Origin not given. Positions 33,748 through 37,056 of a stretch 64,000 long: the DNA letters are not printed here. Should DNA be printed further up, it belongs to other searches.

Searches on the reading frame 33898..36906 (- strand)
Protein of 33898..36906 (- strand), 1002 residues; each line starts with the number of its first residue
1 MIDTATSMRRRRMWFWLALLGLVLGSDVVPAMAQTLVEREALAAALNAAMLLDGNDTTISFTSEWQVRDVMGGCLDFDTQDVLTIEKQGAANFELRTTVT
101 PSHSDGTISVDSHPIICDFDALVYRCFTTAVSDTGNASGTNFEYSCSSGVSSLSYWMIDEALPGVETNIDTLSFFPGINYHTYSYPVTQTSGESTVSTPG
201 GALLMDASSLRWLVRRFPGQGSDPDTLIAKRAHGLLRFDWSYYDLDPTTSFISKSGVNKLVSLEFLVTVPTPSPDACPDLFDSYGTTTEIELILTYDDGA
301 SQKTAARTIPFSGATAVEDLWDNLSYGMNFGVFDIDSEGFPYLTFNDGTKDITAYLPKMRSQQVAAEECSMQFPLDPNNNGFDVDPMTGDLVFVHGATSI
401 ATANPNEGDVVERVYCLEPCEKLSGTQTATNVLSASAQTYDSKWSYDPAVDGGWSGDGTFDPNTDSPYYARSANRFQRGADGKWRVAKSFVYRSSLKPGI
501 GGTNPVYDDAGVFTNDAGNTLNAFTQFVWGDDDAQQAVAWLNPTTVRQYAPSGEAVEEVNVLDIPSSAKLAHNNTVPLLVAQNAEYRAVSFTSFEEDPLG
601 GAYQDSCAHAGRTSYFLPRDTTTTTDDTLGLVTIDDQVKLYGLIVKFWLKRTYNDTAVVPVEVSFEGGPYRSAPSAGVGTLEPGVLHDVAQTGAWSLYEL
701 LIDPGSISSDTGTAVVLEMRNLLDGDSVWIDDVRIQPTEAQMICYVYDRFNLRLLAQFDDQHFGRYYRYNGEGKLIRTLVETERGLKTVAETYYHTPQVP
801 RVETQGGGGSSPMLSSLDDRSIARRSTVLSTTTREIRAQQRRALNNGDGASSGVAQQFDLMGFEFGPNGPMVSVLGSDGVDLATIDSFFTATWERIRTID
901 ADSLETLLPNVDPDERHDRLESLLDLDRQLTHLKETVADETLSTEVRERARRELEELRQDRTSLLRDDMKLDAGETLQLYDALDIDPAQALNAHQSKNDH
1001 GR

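Call 13: search_protein_families(library=pfam, proteins=[window:33898-36906:-], max_evalue=0.001)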
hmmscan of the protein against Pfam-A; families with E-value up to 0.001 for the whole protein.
window:33898-36906:- (1002 aa): 0 families

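Call 30: search_solved_structures(query=window:33898-36906:-, max_evalue=1)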
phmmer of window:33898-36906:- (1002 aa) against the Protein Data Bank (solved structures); distinct sequences matched with E-value up to 1: 1.
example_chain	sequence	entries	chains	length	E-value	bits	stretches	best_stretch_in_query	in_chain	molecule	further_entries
8bd7_F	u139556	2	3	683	0.49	11.2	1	775-863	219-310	Intraflagellar transport protein 81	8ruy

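Call 31: search_protein_families(library=ncbifam, proteins=[window:33898-36906:-], max_evalue=1)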
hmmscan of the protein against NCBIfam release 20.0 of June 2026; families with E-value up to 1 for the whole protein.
window:33898-36906:- (1002 aa): 3 families
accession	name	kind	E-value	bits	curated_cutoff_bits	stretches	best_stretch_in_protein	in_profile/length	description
NF004125.0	PRK05613.1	equivalog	0.0034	15.9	765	1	524-582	135-192/437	O-acetylhomoserine/O-acetylserine sulfhydrylase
NF005872.0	PRK07812.1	equivalog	0.026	13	703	1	525-581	139-194/439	bifunctional o-acetylhomoserine/o-acetylserine sulfhydrylase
NF006004.0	PRK08134.1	equivalog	0.11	11.1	636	1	553-581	155-185/433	O-acetylhomoserine aminocarboxypropyltransferase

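Call 38: find_related_loci(query=A1, collection=genome_contigs, flank=10000)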
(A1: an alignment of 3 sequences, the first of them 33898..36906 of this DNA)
Query A1 (1002 aa) in genome_contigs; peptide patterns used: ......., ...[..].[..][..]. (x = any residue, [..] = any of these).
197 stretches matched a pattern; 67 encode a relative of the query (tblastn E <= 1e-3); 67 distinct loci.
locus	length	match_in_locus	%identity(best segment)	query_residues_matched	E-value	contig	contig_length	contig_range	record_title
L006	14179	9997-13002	34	33-975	3e-131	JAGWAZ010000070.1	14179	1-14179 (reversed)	MAG: Chlorobiota bacterium isolate 277c_20 scaffold_5700, whole genome shotgun sequence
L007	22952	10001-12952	31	31-984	4e-121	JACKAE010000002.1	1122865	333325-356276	MAG: Ignavibacteria bacterium isolate HK-STAS-BACT-82 HK-STAS-BACT-82_2, whole genome shotgun sequence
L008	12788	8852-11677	29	112-983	1e-106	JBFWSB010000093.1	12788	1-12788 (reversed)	MAG: Candidatus Kapaibacterium sp. isolate CA_2019_TPBF_22 NODE_21043_length_12788_cov_3.400205_TPBF, whole genome shotg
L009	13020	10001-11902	34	319-983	3e-99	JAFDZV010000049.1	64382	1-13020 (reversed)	MAG: Bacteroidetes bacterium isolate SZAS-92 BACT-TMP-15__49__length-64382, whole genome shotgun sequence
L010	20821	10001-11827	31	325-980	4e-79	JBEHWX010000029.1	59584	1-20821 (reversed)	MAG: Bacteroidota bacterium isolate ES1.bin.100 NODE_519_length_59584_cov_8.168698, whole genome shotgun sequence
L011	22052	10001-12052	30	313-983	5e-61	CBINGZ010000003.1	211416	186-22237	MAG TPA_asm: uncultured bacterium isolate SRR16817054_binner12_Refined_41 genome assembly, contig: ERZ27394105.13, whole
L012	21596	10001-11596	32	414-954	3e-60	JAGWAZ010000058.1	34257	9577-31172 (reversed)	MAG: Chlorobiota bacterium isolate 277c_20 scaffold_4368, whole genome shotgun sequence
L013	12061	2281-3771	31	466-951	2e-59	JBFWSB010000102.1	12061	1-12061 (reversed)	MAG: Candidatus Kapaibacterium sp. isolate CA_2019_TPBF_22 NODE_22499_length_12061_cov_3.147981_TPBF, whole genome shotg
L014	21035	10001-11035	37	426-816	3e-58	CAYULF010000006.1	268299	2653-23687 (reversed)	MAG TPA_asm: uncultured Hyphomicrobiales bacterium isolate SRP334346_co1_107 genome assembly, contig: NODE_47_length_268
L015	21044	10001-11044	37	426-819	2e-57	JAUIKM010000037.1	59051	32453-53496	MAG: bacterium isolate Co_bin.359 NODE_3908_length_59051_cov_3.669014, whole genome shotgun sequence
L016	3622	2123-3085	36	430-803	3e-56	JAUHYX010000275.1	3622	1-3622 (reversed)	MAG: bacterium isolate 3_bin.89 NODE_33461_length_3622_cov_0.963376, whole genome shotgun sequence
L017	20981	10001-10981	36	418-801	3e-55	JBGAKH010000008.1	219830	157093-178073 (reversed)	MAG: Chlorobiota bacterium isolate MAG_AAO_H125.55 AAOH125-55_opera_contig_287, whole genome shotgun sequence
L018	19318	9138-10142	36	431-801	2e-53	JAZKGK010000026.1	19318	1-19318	MAG: Bacteroidota bacterium isolate DC_RB_04_SPN110320-bin044_1 DCRB04SPN_B044_1_000000000026, whole genome shotgun sequ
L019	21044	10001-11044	35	430-801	3e-49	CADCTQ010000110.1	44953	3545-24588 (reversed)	MAG: uncultured Cytophagales bacterium isolate AVDCRST_MAG56 genome assembly, contig: NODE14, whole genome shotgun seque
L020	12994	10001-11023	33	424-803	6e-49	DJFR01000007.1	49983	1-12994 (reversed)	MAG TPA_asm: Flammeovirgaceae bacterium UBA5867 UBA5867_contig_684, whole genome shotgun sequence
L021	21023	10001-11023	34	424-803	1e-48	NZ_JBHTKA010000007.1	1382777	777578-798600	Ohtaekwangia kribbensis strain CCUG 58938 GCM70027483_11, whole genome shotgun sequence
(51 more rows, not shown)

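Call 113: search_protein_families(library=pfam, proteins=[L021:11779-16473:+, L021:2387-4597:+, L021:11023-11760:+, L021:16540-21021:+, L021:380-1528:+], max_evalue=0.01)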
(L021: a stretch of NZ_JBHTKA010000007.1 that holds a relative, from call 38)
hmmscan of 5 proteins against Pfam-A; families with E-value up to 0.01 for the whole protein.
L021:11779-16473:+ (1565 aa): 1 family
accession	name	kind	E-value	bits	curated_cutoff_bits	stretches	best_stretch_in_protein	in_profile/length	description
PF20041.5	DUF6443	-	0.0023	18.6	27.8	0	381-483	19-117/137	Domain of unknown function (DUF6443)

L021:2387-4597:+ (737 aa): 0 families

L021:11023-11760:+ (246 aa): 0 families

L021:16540-21021:+ (1494 aa): 9 families
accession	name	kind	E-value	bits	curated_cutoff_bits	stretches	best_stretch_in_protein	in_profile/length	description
PF00560.39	LRR_1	-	6.8e-20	67.3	20.6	0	528-548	3-23/23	Leucine Rich Repeat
PF13855.12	LRR_8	-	8.3e-16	57.9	27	2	457-513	5-61/61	Leucine rich repeat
PF23598.1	LRR_14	-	4.8e-14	52.3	40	2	544-654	42-148/353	Leucine-rich repeat region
PF12799.13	LRR_4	-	3.8e-12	46.5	27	1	526-562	2-37/44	Leucine Rich repeats (2 copies)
PF13573.12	SprB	-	2.5e-09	37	28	0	1442-1458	17-33/37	SprB repeat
PF13927.12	Ig_3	-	2.5e-06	28.3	30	1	711-776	11-78/78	Immunoglobulin domain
PF17802.7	SpaA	-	4.3e-05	24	23.1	0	1345-1388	17-61/91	Prealbumin-like fold domain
PF07679.22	I-set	-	0.00011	22.6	23.7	1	707-777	6-78/90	Immunoglobulin I-set domain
PF00041.27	fn3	-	0.0021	18.7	25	0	892-914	51-73/84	Fibronectin type III domain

L021:380-1528:+ (383 aa): 1 family
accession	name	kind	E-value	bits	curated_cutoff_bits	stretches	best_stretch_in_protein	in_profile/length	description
PF00482.28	T2SSF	-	1.3e-43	148.4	25.2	2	51-173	1-125/125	Type II secretion system (T2SS), protein F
